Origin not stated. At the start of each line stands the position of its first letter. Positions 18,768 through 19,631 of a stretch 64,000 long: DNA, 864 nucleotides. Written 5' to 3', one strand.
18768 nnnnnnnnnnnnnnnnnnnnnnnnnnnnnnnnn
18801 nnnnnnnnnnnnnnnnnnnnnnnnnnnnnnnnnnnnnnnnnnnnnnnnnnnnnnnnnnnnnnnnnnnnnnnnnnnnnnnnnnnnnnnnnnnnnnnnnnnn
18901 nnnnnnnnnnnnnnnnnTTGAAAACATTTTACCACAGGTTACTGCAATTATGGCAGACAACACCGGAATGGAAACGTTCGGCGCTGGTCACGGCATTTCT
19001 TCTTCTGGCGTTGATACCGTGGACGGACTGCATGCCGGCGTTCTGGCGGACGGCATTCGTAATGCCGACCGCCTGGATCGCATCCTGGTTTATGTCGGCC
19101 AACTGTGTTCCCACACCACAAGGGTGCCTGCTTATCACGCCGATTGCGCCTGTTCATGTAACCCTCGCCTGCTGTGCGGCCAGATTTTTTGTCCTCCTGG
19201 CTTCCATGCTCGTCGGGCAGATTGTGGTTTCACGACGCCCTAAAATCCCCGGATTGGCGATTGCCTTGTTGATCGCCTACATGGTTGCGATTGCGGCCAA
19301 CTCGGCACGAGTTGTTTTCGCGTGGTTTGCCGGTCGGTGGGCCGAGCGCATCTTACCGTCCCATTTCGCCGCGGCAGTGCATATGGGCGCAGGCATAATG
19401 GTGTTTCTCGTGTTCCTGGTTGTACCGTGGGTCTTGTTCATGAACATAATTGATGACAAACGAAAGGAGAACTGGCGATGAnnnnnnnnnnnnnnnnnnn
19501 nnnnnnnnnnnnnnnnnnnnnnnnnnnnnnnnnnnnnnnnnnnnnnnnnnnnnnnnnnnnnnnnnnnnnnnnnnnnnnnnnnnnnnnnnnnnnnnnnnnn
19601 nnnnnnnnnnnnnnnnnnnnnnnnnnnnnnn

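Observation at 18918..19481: Minimal (~187 aa) exosortase-like protein with Cys/Arg motifs in TM context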

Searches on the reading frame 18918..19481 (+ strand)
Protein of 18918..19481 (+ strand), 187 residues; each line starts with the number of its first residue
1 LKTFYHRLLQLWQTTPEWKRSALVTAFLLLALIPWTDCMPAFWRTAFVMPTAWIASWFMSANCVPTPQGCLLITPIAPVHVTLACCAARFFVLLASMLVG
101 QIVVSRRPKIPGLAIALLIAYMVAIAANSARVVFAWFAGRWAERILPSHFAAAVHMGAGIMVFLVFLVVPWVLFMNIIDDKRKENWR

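Call 3: search_protein_families(library=ncbifam, proteins=[window:18918-19481:+], max_evalue=0.1)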
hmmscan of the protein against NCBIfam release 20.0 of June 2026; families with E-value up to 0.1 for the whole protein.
window:18918-19481:+ (187 aa): 4 families
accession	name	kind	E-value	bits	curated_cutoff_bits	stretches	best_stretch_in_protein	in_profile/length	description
TIGR04287.1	exosort_XrtK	exception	3e-07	30.1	55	1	84-180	67-161/163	exosortase K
TIGR04178.1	exo_archaeo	signature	1.2e-06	28.7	23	1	79-178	1-95/97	exosortase/archaeosortase family protein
NF038142.1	exosort_XrtW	exception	0.0026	16.2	425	1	29-171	120-259/494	exosortase W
TIGR04476.1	exosort_XrtN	exception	0.03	13.4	200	1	93-183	163-252/406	exosortase N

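Call 4: search_protein_families(library=pfam, proteins=[window:18918-19481:+], max_evalue=0.1)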
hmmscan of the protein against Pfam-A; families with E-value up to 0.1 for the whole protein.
window:18918-19481:+ (187 aa): 0 families

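Call 5: find_homologous_proteins(query=window:18918-19481:+)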
Query window:18918-19481:+ (187 aa): 8 proteins with E <= 0.001 among 701 candidates.
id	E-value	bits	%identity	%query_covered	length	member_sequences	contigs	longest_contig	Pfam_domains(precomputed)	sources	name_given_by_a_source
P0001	5.0e-119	413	100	100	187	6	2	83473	-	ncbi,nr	ncbi:MAG: archaeosortase/exosortase family protein [Verrucomicrobia bacterium]|nr:archaeosortase/exo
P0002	1.1e-93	331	82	100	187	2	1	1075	-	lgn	-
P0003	5.8e-87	309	87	88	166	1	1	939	-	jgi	-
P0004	8.0e-81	289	70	100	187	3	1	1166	-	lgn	-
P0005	8.9e-76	272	71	97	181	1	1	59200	-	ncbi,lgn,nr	ncbi:MAG: archaeosortase/exosortase family protein [Kiritimatiellae bacterium]|nr:archaeosortase/exo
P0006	4.5e-75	270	69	98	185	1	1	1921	-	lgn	-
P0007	5.0e-65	237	63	99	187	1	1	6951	-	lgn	-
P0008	3.4e-56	208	60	90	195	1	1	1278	-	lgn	-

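Call 6: search_solved_structures(query=window:18918-19481:+, max_evalue=10)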
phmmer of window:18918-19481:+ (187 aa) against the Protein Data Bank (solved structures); distinct sequences matched with E-value up to 10: 4.
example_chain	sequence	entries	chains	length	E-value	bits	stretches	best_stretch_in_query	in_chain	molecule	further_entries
1ug4_A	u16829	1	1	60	0.38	13.9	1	37-87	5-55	Cytotoxin 6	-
1chv_S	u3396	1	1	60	0.43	13.7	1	38-87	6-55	PROTEIN (CARDIOTOXIN ANALOGUE V)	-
2ccx_A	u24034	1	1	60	0.46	13.6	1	37-87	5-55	CARDIOTOXIN CTX IIB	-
1cxn_A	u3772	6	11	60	0.51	13.5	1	37-87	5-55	CARDIOTOXIN GAMMA | GAMMA-CARDIOTOXIN | Cytotoxin 1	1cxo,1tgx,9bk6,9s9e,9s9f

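Call 11: find_encoding_contigs(protein=P0005, flank=10000, max_places=4)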
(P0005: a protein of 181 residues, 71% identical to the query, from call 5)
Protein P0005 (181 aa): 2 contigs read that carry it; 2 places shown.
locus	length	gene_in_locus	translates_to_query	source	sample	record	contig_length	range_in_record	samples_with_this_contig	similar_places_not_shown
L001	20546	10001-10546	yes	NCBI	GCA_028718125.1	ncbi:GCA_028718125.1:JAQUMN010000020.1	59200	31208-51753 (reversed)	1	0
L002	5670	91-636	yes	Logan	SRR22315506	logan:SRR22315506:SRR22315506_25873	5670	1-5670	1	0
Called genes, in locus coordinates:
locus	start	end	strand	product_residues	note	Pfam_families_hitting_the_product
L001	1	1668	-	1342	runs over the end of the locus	PF00514:Arm (faint), PF02985:HEAT (faint), PF03130:HEAT_PBS (faint), PF13646:HEAT_2, PF08532:Glyco_hydro_42M (faint)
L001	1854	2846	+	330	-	PF00356:LacI, PF13377:Peripla_BP_3 (weak)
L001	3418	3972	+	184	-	PF00293:NUDIX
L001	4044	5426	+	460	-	PF03631:Virul_fac_BrkB, PF02082:Rrf2 (weak)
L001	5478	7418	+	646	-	PF00580:UvrD-helicase, PF13245:AAA_19, PF13604:AAA_30 (faint), PF01443:Viral_helicase1 (faint), PF13361:UvrD_C, PF13538:UvrD_C_2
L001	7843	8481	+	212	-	-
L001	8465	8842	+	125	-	PF12840:HTH_20 (weak), PF13412:HTH_24 (faint), PF13601:HTH_34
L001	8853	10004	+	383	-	-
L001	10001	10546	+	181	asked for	-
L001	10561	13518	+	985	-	PF08487:VIT (weak)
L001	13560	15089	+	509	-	-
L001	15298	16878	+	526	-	PF01839:FG-GAP (faint), PF13517:FG-GAP_3, PF00657:Lipase_GDSL, PF25182:NonGDSL, PF13472:Lipase_GDSL_2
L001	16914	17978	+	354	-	PF02277:DBI_PRT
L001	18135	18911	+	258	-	PF02654:CobS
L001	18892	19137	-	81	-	PF04845:PurA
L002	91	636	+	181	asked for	-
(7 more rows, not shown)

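Call 16: search_protein_representatives(alignment_id=A1)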
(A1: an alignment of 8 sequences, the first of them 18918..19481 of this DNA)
Query: 8 sequences, 187 profile positions. Proteins with E-value up to 0.001 (for the whole library): 262; up to 1e-10: 95; up to 1e-30: 7. The best 150 are listed.
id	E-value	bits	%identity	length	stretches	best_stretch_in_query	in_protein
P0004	3.7e-96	336.7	-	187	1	1-187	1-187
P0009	2.0e-40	155.0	-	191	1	13-174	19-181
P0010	2.9e-38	147.9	-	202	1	8-174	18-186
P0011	2.2e-34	135.3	-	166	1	22-172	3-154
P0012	8.0e-33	130.1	-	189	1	18-173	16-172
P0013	1.3e-31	126.2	-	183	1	18-183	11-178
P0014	4.1e-31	124.6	-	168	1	27-171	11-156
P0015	1.2e-30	123.0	-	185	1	19-176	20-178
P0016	2.9e-30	121.8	-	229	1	20-182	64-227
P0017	4.7e-30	121.1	-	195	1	18-174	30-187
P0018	7.2e-30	120.5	-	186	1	14-185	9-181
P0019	8.7e-30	120.2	-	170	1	19-165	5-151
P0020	9.0e-30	120.2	-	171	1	23-169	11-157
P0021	2.5e-29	118.7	-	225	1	16-177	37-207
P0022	7.5e-28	113.9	-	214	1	20-182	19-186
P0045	2.7e-17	79.5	-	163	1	25-178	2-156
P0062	1.1e-14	71.1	-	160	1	29-175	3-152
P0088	3.8e-12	62.7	-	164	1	38-180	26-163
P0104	1.1e-10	57.9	-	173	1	20-171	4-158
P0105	1.2e-10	57.9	-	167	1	20-172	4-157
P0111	2.1e-10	57.0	-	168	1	26-174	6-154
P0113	3.8e-10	56.2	-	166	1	22-172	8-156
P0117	5.4e-10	55.7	-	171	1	27-174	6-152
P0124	1.5e-09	54.2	-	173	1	19-181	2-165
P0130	3.6e-09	53.0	-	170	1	31-172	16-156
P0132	4.2e-09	52.8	-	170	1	27-178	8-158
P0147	1.4e-08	51.1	-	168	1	19-182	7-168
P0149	1.5e-08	51.0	-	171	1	21-179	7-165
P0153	3.5e-08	49.8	-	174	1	22-173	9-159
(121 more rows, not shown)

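Call 18: search_protein_families(library=ncbifam, alignment_id=A2, max_evalue=0.001)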
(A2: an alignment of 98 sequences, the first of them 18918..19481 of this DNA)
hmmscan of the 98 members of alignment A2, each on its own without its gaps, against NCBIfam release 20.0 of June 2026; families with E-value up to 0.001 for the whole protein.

A. member 1, window:18918-19481:+ (187 aa): 2 families
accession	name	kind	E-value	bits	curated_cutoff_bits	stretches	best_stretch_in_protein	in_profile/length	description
TIGR04287.1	exosort_XrtK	exception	3e-07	30.1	55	1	84-180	67-161/163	exosortase K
TIGR04178.1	exo_archaeo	signature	1.2e-06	28.7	23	1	79-178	1-95/97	exosortase/archaeosortase family protein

B. families by the number of members that match (of 98 scanned): 21 families
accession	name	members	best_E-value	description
TIGR04178.1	exo_archaeo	97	1.3e-12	exosortase/archaeosortase family protein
TIGR04287.1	exosort_XrtK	91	1.5e-36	exosortase K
TIGR03109.2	exosort_XrtA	36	2.7e-09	exosortase A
NF038142.1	exosort_XrtW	26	6.3e-09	exosortase W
TIGR04152.1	exosort_VPLPA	18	1.2e-08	VPLPA-CTERM-specific exosortase XrtD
TIGR02602.1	8TM_EpsH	13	2e-08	exosortase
NF035943.2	exosort_XrtV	11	7.1e-09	exosortase V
NF033464.1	cyanoexo_CrtC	10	6.2e-07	cyanoexosortase C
NF050190.1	exosort_XrtZ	10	7.2e-07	exosortase Z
NF033770.1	exosort_XrtT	9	2.6e-06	exosortase T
TIGR04489.1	exosort_XrtO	8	1.6e-05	exosortase O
TIGR03763.1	cyanoexo_CrtA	5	1.1e-05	cyanoexosortase A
TIGR04476.1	exosort_XrtN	3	2.7e-07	exosortase N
TIGR04151.1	exosort_VPDSG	3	0.00011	VPDSG-CTERM-specific exosortase XrtC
TIGR03113.1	exosort_XrtB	3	0.00013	exosortase B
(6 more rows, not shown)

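Call 25: predict_structure(alignment_id=A2)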
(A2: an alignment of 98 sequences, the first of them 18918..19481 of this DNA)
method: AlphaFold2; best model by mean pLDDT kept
length: 187 residues; sequences in the alignment: 98
mean_pLDDT: 95.9   pTM: 0.88
mean pLDDT of the five models: 95.9, 95.8, 95.3, 95.2, 95.0
residues with pLDDT >= 90: 176; 70-90: 11; 50-70: 0; < 50: 0
segments of 3 or more residues with pLDDT < 50: none
pLDDT, mean of each block of 10 residues (from residue 1): 94 95 97 97 98 98 98 97 96 97 90 97 98 97 97 96 97 93 89
secondary structure, 60 per line:
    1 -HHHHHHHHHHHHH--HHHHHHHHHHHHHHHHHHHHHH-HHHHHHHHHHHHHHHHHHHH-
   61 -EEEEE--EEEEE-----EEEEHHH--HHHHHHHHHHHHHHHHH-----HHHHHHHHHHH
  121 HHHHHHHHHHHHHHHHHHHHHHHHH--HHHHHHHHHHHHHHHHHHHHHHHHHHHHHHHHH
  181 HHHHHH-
elements in order: H2-14 H17-38 H40-59 E62-66 E69-73 E79-82 H88-104 H110-145 H148-186

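Call 28: fold_search(model_id=the predicted structure, library=pdb)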
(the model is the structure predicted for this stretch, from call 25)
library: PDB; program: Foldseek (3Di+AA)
matches with E <= 10: 173; with E <= 0.001: 0
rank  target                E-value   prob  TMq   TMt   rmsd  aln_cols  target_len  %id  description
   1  9ebl_B                6.9e-01  0.08  0.19  0.16  18.4       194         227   12  Crystal structure of the hERbeta LBD complexed with androstenediol and SRC 2-2 peptide (crystal form 1) (released 2025-11-19)
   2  4akv_B                1.0e+00  0.06  0.16  0.10  28.9       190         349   12  Crystal structure of human sorting nexin 33 (SNX33) (released 2012-08-01)
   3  6vof_a                1.3e+00  0.13  0.27  0.24  12.7       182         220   11  Chloroplast ATP synthase (O2, CF1FO) (released 2020-09-09)
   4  7y8f_A                1.3e+00  0.08  0.22  0.18  19.4       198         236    9  Estrogen Receptor Alpha Ligand Binding Domain Y537S Mutant in Complex with an Inhibitor 30o and GRIP Peptide (released 2023-04-26)
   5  3x3b                  1.3e+00  0.08  0.22  0.17  15.7       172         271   10  Crystal structure of the light-driven sodium pump KR2 in acidic state (released 2015-04-08)
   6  6nc9                  1.4e+00  0.16  0.20  0.08  18.0       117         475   15  Lipid II flippase MurJ, outward-facing conformation (released 2019-04-17)
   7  1u3r_B                1.5e+00  0.03  0.13  0.11  16.2       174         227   14  Crystal Structure of Estrogen Receptor beta complexed with WAY-338 (released 2005-07-26)
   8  6v8t_B                1.5e+00  0.02  0.13  0.12  18.6       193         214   10  Estrogen Receptor Alpha Ligand Binding Domain Y537S in Complex with LSZ102 (released 2019-12-25)
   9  5dvv_B                1.7e+00  0.10  0.24  0.22  18.8       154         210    8  Crystal Structure of the ER-alpha Ligand-binding Domain in Complex with a Triaryl-imine analog 4,4'-(phenylcarbonimido (released 2016-05-04)
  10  7ctq_A                1.7e+00  0.06  0.18  0.10  10.6       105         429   14  Peptidyl tryptophan dihydroxylase QhpG essential for tryptophylquinone cofactor biogenesis (released 2021-02-17)
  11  7ymk_A                1.8e+00  0.07  0.22  0.18  18.8       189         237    8  Estrogen Receptor Alpha Ligand Binding Domain C381S C417S Y537S Mutant in Complex with an Covalent Selective Estrogen  (released 2023-05-31)
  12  3hlv_B                1.8e+00  0.06  0.22  0.18  17.7       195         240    9  Crystal structure of human Estrogen Receptor Alpha Ligand-Binding Domain in complex with a Glucocorticoid Receptor Int (released 2010-06-02)
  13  7xvy_A                1.8e+00  0.05  0.20  0.17  19.6       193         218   12  Human Estrogen Receptor beta Ligand-binding Domain in Complex with S-DPN (released 2022-07-20)
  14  6oij_R                1.8e+00  0.04  0.19  0.15  14.0       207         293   11  Muscarinic acetylcholine receptor 1-G11 protein complex (released 2019-05-08)
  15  5t77                  2.0e+00  0.11  0.18  0.08  16.0       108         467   16  Crystal structure of the MOP flippase MurJ (released 2016-12-28)
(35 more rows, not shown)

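Call 38: list_cluster_members(proteins=[P0009, P0011, P0014, P0019, P0045, P0062, P0088, P0105, P0130, P0149])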
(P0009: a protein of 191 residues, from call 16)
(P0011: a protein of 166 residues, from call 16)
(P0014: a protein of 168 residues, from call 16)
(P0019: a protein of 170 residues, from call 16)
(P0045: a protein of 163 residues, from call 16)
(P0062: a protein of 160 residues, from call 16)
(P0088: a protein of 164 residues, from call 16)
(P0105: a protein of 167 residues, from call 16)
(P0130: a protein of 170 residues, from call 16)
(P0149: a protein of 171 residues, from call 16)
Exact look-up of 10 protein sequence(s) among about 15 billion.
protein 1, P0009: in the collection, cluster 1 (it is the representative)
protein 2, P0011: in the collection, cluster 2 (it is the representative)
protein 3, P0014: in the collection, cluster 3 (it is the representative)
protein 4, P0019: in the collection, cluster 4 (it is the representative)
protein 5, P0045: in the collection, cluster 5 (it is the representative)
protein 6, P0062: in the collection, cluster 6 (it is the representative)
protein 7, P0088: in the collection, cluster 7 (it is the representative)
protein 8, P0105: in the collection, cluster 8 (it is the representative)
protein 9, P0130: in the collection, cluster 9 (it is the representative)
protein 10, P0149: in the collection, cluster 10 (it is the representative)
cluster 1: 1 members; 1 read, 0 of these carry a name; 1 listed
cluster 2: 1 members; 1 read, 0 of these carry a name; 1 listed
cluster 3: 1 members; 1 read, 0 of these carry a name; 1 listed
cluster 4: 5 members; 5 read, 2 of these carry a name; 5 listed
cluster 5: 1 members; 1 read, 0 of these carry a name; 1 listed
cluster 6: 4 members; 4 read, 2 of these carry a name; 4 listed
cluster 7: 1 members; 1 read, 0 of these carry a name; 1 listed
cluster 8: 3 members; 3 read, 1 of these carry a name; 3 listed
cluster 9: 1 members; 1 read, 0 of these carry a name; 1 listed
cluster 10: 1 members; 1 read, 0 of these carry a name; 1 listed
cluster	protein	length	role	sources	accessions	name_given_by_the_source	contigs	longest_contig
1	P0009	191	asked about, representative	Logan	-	-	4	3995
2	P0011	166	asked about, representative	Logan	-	-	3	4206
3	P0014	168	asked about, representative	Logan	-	-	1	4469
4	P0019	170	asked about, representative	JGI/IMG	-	exosortase/archaeosortase family protein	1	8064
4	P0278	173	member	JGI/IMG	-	exosortase/archaeosortase family protein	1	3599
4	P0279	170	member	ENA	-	-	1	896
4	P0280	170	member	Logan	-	-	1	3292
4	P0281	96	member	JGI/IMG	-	-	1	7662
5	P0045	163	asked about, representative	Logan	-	-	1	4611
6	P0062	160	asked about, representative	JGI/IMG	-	exosortase/archaeosortase family protein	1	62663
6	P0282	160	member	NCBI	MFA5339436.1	MAG: archaeosortase/exosortase family protein [Candidatus Omnitrophota bacterium]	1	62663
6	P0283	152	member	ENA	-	-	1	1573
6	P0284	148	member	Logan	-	-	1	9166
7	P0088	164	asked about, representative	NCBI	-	-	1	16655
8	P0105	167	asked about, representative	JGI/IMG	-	-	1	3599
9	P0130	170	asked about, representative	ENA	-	-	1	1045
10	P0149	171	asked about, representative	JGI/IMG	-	-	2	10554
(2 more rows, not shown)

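Call 39: find_homologous_proteins(query=A2, max_evalue=0.00001)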
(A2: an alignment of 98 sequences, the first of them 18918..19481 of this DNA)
Query A2 (98 sequences) (187 aa, profile of the alignment): 32 proteins with E <= 0.00001 among 7293 candidates.
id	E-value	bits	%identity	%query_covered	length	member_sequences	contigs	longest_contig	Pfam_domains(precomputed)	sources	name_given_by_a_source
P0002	1.3e-50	189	82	100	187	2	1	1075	-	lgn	-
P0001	1.3e-48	183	100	100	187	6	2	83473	-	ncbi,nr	ncbi:MAG: archaeosortase/exosortase family protein [Verrucomicrobia bacterium]|nr:archaeosortase/exo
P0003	6.9e-48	180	87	88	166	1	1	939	-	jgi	-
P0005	2.0e-47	179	71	97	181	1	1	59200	-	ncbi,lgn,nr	ncbi:MAG: archaeosortase/exosortase family protein [Kiritimatiellae bacterium]|nr:archaeosortase/exo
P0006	2.1e-47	179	69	98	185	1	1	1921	-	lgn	-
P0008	3.1e-47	178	60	90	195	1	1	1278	-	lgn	-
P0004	4.4e-47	178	70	100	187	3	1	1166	-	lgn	-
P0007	4.3e-40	155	63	99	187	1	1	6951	-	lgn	-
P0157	4.8e-29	119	25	75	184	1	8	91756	PF09721.16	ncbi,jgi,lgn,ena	jgi:exosortase/archaeosortase family protein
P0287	1.5e-28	117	27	68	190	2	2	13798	PF09721.16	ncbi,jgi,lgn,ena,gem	ncbi:MAG: archaeosortase/exosortase family protein [Victivallaceae bacterium]|jgi:exosortase/archaeo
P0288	1.0e-27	115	25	68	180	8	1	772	PF09721.16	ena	-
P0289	5.9e-27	112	27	75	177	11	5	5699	PF09721.16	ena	-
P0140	2.7e-25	107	23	70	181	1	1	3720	PF09721.16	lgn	-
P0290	7.3e-22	96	24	70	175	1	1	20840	-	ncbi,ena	-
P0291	3.4e-21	93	23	69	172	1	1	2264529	PF09721.16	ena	-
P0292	6.3e-21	93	28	70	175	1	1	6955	PF09721.16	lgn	-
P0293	6.4e-21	93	-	-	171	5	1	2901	PF09721.16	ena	-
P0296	1.3e-19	88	24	48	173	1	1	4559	PF09721.16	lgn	-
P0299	2.3e-19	88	25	70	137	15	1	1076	PF09721.16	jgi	-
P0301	2.0e-18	84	25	70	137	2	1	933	PF09721.16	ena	-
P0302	1.1e-17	82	26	68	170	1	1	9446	PF09721.16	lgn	-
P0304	5.0e-17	80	28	70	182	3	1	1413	PF09721.16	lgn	-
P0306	2.4e-6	45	24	54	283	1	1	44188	PF09721.16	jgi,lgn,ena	-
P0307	4.4e-6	44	26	43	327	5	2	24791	PF09721.16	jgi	-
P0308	4.9e-6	44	26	44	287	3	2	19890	PF09721.16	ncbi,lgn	-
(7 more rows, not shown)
